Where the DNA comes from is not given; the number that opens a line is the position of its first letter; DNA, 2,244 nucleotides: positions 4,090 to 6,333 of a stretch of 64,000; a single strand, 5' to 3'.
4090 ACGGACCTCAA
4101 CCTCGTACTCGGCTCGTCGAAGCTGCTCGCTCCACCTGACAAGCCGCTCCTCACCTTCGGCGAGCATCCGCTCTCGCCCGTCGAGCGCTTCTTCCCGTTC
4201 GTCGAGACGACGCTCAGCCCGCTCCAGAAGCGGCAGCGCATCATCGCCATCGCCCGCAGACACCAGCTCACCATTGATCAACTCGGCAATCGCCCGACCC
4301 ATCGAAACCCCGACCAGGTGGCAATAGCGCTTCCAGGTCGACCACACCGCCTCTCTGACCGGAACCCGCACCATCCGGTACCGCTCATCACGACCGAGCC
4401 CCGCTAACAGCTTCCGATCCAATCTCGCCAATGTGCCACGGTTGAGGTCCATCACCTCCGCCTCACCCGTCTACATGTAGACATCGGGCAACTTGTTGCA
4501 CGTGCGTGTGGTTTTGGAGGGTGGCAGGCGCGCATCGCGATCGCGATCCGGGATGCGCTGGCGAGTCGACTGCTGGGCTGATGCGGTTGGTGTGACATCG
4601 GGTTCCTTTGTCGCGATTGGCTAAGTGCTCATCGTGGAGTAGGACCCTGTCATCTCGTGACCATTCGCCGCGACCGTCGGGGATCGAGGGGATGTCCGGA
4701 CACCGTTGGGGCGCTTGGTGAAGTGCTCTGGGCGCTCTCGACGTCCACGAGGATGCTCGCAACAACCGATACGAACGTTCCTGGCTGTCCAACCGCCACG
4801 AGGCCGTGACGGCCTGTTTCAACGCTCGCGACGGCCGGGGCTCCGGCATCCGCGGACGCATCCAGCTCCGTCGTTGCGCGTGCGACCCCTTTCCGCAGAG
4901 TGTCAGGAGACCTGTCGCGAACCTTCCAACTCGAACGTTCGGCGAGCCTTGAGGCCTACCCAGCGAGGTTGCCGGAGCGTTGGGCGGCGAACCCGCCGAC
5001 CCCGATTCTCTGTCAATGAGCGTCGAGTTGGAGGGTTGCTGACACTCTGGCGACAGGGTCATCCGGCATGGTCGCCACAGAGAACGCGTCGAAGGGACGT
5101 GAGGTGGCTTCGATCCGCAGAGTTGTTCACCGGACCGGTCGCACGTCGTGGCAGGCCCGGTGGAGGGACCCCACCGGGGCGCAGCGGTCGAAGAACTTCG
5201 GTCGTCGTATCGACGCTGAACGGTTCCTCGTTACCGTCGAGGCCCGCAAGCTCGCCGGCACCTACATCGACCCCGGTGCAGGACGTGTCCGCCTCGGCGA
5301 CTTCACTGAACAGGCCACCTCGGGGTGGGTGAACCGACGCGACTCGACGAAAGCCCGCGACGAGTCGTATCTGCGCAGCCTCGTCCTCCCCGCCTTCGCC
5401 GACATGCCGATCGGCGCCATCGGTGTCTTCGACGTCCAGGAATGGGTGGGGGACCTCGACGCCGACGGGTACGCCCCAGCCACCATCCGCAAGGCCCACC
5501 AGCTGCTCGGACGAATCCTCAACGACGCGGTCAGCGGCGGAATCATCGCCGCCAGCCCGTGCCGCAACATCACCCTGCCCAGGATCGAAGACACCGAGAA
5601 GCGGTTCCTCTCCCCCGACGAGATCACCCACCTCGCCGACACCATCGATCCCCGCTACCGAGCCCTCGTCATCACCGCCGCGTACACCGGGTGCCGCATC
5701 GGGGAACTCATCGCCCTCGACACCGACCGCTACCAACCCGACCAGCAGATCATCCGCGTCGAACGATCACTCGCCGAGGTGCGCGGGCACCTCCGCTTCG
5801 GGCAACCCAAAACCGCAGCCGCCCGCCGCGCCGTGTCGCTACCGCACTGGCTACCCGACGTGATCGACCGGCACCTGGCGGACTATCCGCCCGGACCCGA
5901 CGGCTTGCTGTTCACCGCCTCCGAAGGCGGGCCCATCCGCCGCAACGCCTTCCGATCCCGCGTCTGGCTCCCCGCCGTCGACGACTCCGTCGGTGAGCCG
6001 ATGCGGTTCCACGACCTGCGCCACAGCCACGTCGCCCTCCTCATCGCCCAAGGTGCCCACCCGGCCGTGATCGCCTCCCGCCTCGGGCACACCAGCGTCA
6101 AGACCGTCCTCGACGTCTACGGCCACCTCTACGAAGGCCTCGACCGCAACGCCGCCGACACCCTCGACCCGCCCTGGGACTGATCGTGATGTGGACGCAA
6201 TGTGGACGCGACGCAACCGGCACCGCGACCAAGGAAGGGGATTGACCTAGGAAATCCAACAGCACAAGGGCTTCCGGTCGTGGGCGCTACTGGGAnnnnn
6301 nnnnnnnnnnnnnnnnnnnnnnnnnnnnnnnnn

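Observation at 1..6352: Integrase-proximal end of an integrated element at tRNA-Val(CAC), carrying protease and redox cargo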

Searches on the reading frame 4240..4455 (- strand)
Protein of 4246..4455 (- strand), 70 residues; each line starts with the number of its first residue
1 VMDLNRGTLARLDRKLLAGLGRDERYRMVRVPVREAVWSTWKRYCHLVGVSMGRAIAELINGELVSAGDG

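Call 64: search_protein_families(library=pfam, proteins=[window:4246-4455:-], max_evalue=10)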
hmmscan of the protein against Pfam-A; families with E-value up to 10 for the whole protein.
seq(70 aa): 0 families

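Call 92: predict_structure(alignment_id=A7)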
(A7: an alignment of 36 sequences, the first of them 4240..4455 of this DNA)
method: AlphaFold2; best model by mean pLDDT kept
length: 72 residues; sequences in the alignment: 36
mean_pLDDT: 63.6   pTM: 0.36
mean pLDDT of the five models: 63.6, 58.7, 58.5, 56.4, 55.0
residues with pLDDT >= 90: 0; 70-90: 26; 50-70: 29; < 50: 17
segments of 3 or more residues with pLDDT < 50: 1-4, 26-32, 70-72
pLDDT, mean of each block of 10 residues (from residue 1): 57 62 46 62 84 79 60 44
secondary structure, 60 per line:
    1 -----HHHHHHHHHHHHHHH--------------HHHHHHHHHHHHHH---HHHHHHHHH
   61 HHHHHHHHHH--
elements in order: H6-20 H35-48 H52-70

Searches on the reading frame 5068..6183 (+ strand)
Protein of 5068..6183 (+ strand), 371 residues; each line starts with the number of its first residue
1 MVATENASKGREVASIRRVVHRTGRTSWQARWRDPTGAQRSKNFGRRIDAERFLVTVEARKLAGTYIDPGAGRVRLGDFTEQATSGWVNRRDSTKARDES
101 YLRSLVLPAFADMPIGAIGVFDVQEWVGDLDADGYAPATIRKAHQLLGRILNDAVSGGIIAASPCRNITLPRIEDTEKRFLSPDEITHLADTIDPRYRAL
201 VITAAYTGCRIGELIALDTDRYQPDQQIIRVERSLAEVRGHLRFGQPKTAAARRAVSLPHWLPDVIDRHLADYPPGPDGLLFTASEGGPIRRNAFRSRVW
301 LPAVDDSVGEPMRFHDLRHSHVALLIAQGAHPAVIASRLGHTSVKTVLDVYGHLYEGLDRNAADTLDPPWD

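Call 4: search_protein_families(library=pfam, proteins=[window:5068-6183:+], max_evalue=0.01)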
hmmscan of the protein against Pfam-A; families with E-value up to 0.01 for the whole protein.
window:5068-6183:+ (371 aa): 3 families
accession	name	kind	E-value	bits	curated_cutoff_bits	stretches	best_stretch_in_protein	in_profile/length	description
PF00589.27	Phage_integrase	-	6e-16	59.1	27.1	1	180-355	2-169/172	Phage integrase family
PF22022.2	Phage_int_M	-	0.00042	20.9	27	1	80-167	9-92/96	Phage integrase central domain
PF14659.12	Phage_int_SAM_3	-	0.004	17.8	22.6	1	91-129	18-56/58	Phage integrase, N-terminal SAM-like domain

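Call 8: find_encoding_contigs(protein=window:5068-6183:+, flank=10000, max_places=10)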
Protein window:5068-6183:+ (371 aa): no gene with exactly this product is on record in the collection.

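Call 12: find_homologous_proteins(query=window:5068-6183:+)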
Query window:5068-6183:+ (371 aa): 1013 proteins with E <= 0.001 among 8000 candidates; the best 120 are listed.
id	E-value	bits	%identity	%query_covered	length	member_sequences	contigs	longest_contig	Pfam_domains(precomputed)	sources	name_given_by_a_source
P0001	1.2e-230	783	93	100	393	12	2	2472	PF00589.28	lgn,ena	-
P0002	5.0e-220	748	90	97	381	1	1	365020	PF22022.3,PF26003.1,PF00589.28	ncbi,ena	-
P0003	2.2e-217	739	89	96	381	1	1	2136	PF00589.28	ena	-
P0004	2.2e-217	739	89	97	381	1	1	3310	PF26003.1,PF00589.28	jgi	-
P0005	2.0e-216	736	89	96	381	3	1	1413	PF26003.1,PF00589.28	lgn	-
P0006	2.6e-216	736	87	97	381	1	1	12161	PF00589.28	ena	-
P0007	3.9e-216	735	89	96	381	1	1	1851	PF00589.28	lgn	-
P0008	4.2e-216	735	89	97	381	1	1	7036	PF26003.1,PF00589.28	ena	-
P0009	1.2e-215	734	88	97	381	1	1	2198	PF26003.1,PF00589.28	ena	-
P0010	1.4e-215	733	88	97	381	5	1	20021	PF22022.3,PF00589.28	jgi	-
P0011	1.9e-215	733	89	96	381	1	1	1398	PF26003.1,PF00589.28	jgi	-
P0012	2.8e-215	733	89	97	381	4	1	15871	PF00589.28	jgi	-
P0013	1.9e-214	730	89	97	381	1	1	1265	PF00589.28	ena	-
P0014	2.2e-214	730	88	97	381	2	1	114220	PF00589.28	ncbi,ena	-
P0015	3.0e-214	729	87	98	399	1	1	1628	PF22022.3,PF00589.28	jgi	jgi:integrase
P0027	9.1e-212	721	87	97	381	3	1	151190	PF00589.28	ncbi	-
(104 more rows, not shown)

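Call 13: search_dna_similar(query=window:5068-6183:+, collection=phages, mode=protein, max_rows=15)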
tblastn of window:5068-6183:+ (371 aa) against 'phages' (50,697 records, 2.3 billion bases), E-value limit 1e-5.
Records with a match: 2149; places in all: 2180; records where one place covers at least 80% of the query: 1107.
Best place of each record, by identity: <60% 2149.
By first word of the organism name: Mycobacterium 684; Streptococcus 356; Staphylococcus 266; Gordonia 196; Paenibacillus 87; Bacteriophage 64; Arthrobacter 56; Lactobacillus 45; Listeria 42; Lactococcus 33; and 65 more.
By host as written in the record: Mycobacterium smegmatis mc2 155 465; Gordonia terrae 3612 162; - 161; Mycobacterium smegmatis mc#155 103; Staphylococcus aureus 81; Paenibacillus larvae 38; Listeria monocytogenes 27; Arthrobacter globiformis NRRL B-2979 SEA 24; and 662 more.
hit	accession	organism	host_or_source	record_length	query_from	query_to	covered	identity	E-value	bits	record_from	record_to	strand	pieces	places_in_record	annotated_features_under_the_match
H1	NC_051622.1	Mycobacterium phage MarkPhew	Mycobacterium smegmatis mc2 155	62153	13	354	92%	32.6%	1e-35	144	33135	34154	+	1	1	44: integrase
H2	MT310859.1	Mycobacterium phage MarkPhew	Mycobacterium smegmatis mc2 155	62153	13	354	92%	32.6%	1e-35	144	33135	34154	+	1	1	44: tyrosine integrase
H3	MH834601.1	Mycobacterium phage BoostSeason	Mycobacterium smegmatis mc2 155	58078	13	366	95%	31.4%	8e-32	132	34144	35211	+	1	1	44: tyrosine integrase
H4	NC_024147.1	Mycobacterium phage ZoeJ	Mycobacterium smegmatis mc2 155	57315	13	366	95%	31.4%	1e-31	132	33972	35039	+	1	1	43: integrase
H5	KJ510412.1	Mycobacterium phage ZoeJ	Mycobacterium smegmatis mc2 155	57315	13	366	95%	31.4%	1e-31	132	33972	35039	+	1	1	43: tyrosine integrase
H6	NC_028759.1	Mycobacterium phage Mufasa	Mycobacterium smegmatis mc2 155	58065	13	366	95%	31.4%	1e-31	132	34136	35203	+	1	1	integrase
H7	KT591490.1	Mycobacterium phage Mufasa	Mycobacterium smegmatis mc2 155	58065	13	366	95%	31.4%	1e-31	132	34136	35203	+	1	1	tyrosine integrase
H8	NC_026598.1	Mycobacterium phage Milly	Mycobacterium smegmatis mc2 155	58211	13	366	95%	31.4%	1e-31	132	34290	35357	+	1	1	43: integrase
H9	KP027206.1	Mycobacterium phage Milly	Mycobacterium smegmatis mc2 155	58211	13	366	95%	31.4%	1e-31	132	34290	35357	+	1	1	43: tyrosine integrase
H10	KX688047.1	Mycobacterium phage Marcoliusprime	Mycobacterium smegmatis mc2 155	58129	13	366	95%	31.4%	1e-31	132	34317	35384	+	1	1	tyrosine integrase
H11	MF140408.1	Mycobacterium phage DismalFunk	Mycobacterium smegmatis mc2 155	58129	13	366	95%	31.4%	1e-31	132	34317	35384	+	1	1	43: tyrosine integrase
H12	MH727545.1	Mycobacterium phage DismalStressor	Mycobacterium smegmatis mc215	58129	13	366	95%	31.4%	1e-31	132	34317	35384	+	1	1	43: tyrosine integrase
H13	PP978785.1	Mycobacterium phage Strobilo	Mycobacterium smegmatis mc2 155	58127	13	366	95%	31.4%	2e-31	131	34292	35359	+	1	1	43: tyrosine integrase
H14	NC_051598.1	Mycobacterium phage Findley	Mycobacterium smegmatis mc2 155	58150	13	366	95%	31.4%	2e-31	131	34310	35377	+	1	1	43: integrase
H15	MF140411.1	Mycobacterium phage Findley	Mycobacterium smegmatis mc2 155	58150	13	366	95%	31.4%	2e-31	131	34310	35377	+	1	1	43: tyrosine integrase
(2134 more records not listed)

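Call 14: find_encoding_contigs(protein=P0002, flank=10000, max_places=3)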
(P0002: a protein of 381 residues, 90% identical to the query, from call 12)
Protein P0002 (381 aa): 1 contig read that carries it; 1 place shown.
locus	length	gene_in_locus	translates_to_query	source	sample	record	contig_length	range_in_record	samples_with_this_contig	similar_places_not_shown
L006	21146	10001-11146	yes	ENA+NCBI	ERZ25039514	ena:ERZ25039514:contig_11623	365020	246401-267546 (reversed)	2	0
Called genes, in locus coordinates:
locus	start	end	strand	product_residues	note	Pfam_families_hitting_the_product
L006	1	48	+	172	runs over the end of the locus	-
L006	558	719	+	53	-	-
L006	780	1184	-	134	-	-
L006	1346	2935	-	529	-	PF00089:Trypsin, PF13365:Trypsin_2, PF13180:PDZ_2 (weak), PF17820:PDZ_6 (weak)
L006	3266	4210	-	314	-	PF00583:Acetyltransf_1 (weak)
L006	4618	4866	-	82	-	-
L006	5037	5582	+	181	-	PF13279:4HBT_2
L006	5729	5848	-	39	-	-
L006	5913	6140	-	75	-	-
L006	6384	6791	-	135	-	PF12680:SnoaL_2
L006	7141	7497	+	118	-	-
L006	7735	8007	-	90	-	-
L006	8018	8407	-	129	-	-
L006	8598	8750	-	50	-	PF00589:Phage_integrase (weak)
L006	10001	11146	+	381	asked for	PF26003:Integrase_N_phage (faint), PF22022:Phage_int_M (faint), PF00589:Phage_integrase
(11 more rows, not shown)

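Call 15: find_encoding_contigs(protein=P0014, flank=10000, max_places=3)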
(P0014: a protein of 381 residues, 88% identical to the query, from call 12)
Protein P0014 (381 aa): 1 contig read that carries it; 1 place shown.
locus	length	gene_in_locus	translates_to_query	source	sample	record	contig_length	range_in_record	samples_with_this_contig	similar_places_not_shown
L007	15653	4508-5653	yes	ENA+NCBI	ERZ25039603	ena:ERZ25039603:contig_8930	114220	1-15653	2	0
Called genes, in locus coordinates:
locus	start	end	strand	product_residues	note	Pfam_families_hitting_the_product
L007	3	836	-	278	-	?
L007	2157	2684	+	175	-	PF01548:DEDD_Tnp_IS110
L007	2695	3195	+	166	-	PF02371:Transposase_20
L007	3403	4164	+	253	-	-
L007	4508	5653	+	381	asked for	PF00589:Phage_integrase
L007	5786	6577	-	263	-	-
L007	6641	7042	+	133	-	PF04304:DUF454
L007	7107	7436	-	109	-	-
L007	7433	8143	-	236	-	-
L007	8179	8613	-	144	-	PF13380:CoA_binding_2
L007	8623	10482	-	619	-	PF02397:Bac_transf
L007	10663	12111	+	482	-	PF03816:LytR_cpsA_psr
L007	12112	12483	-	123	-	-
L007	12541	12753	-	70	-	-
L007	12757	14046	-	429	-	PF04024:PspC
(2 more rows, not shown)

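Call 16: find_encoding_contigs(protein=P0027, flank=10000, max_places=3)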
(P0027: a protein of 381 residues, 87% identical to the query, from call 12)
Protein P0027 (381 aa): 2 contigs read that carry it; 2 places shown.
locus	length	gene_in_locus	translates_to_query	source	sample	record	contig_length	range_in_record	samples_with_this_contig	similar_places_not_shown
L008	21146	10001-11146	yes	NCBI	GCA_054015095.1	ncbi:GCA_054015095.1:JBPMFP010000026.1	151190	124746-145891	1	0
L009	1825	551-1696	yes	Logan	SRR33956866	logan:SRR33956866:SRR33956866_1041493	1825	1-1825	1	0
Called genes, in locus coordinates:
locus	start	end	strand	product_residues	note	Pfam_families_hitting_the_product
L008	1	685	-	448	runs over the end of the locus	PF01474:DAHP_synth_2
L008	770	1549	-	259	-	PF01048:PNP_UDP_1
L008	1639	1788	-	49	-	-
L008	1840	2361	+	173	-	PF00293:NUDIX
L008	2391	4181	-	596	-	PF13365:Trypsin_2, PF17820:PDZ_6 (weak)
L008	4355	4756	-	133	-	-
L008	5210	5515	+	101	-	-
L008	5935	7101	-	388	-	-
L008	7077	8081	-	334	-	PF01471:PG_binding_1, PF03411:Peptidase_M74 (faint)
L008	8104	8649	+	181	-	-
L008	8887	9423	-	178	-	-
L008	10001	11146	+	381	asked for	PF00589:Phage_integrase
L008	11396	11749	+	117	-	PF06262:Zincin_1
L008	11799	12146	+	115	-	-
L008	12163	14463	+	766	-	PF01553:Acyltransferase, PF19277:GPAT_C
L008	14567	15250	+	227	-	-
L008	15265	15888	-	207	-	PF01106:NifU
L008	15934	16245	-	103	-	-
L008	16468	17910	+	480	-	PF03060:NMO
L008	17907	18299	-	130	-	PF08472:S6PP_C (weak)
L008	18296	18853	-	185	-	-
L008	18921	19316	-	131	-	PF03625:DUF302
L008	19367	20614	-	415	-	PF07690:MFS_1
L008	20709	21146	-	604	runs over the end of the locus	PF03924:CHASE, PF00512:HisKA, PF02518:HATPase_c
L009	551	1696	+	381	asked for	PF00589:Phage_integrase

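Call 38: search_protein_families(library=phrogs, proteins=[window:5068-6183:+, L008:5935-7101:-, L008:7077-8081:-, L008:8104-8649:+, L008:8887-9423:-], max_evalue=0.01)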
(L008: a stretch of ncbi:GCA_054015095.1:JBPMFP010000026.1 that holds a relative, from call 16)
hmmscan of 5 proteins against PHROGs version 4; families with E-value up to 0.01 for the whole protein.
window:5068-6183:+ (371 aa): 3 families
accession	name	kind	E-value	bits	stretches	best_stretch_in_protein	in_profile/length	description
phrog_1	-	integration and excision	3.3e-68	232.4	1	16-368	112-449/611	integrase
phrog_216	-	integration and excision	3.8e-21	76.4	1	145-364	20-234/301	integrase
phrog_7685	-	integration and excision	2.6e-09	38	1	284-366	156-235/240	integrase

L008:5935-7101:- (388 aa): 0 families

L008:7077-8081:- (334 aa): 12 families
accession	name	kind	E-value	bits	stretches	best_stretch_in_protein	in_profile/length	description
phrog_1493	-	lysis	2.7e-27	96.9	2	91-155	238-305/394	endolysin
phrog_2649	-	lysis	2.2e-24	87.7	2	100-157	181-237/261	endolysin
phrog_1224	-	head and packaging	7.9e-21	75.8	2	97-158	7-67/438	endolysin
phrog_16428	-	lysis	6e-11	42.7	1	91-151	451-514/520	endolysin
phrog_6707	-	lysis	9.4e-11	42.1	1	95-161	180-248/311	endolysin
phrog_1512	-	lysis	1.2e-10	42.9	1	95-164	178-251/314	endolysin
phrog_880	-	lysis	5.3e-09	37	1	93-155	366-431/435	endolysin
phrog_17214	-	lysis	1.2e-08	35.9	1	95-156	246-313/322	endolysin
phrog_17001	-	lysis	7e-08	33.4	1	26-75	47-96/265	endolysin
phrog_23452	-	unknown function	1.3e-05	26.4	1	99-154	60-120/135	-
phrog_7685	-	integration and excision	0.00035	21.2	0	119-155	13-49/240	integrase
phrog_6219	-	lysis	0.00044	20.9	0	117-158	269-310/326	endolysin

L008:8104-8649:+ (181 aa): 0 families

L008:8887-9423:- (178 aa): 0 families

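Call 39: search_protein_families(library=ncbifam, proteins=[window:5068-6183:+], max_evalue=0.01)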
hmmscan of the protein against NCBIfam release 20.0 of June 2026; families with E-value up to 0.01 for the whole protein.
window:5068-6183:+ (371 aa): 7 families
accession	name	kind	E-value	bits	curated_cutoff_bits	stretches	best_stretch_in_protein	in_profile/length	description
NF040815.2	recomb_XerA_Arch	equivalog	4.8e-15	55.8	220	1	117-353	37-253/263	site-specific tyrosine recombinase/integron integrase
TIGR02225.1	recomb_XerD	equivalog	2.3e-14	53.4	329.6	1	118-354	41-274/290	site-specific tyrosine recombinase XerD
TIGR02224.1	recomb_XerC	equivalog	6.4e-13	48.7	335.15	1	118-354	44-277/295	tyrosine recombinase XerC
NF001399.0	PRK00283.1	subfamily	1e-12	47.9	279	1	118-356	51-285/300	tyrosine recombinase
TIGR02249.1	integrase_gron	subfamily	8e-06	25.4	265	1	305-356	252-302/315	integron integrase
NF003462.0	PRK05084.1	equivalog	0.00073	18.4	267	1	309-366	300-356/360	tyrosine recombinase XerS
NF002331.0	PRK01287.1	subfamily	0.0015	17.6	371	1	159-351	119-309/365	site-specific tyrosine recombinase XerC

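Call 53: find_related_loci(query=window:5068-6183:+, collection=viral_contigs, flank=10000)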
Query window:5068-6183:+ (371 aa) in viral_contigs; peptide patterns used: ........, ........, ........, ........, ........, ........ (x = any residue, [..] = any of these).
4 stretches matched a pattern; 2 encode a relative of the query (tblastn E <= 1e-3); 2 distinct loci.
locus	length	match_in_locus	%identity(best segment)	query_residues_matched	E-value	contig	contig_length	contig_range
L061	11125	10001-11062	28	28-356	2e-24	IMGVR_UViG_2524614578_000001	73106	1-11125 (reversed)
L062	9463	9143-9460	42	20-126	2e-19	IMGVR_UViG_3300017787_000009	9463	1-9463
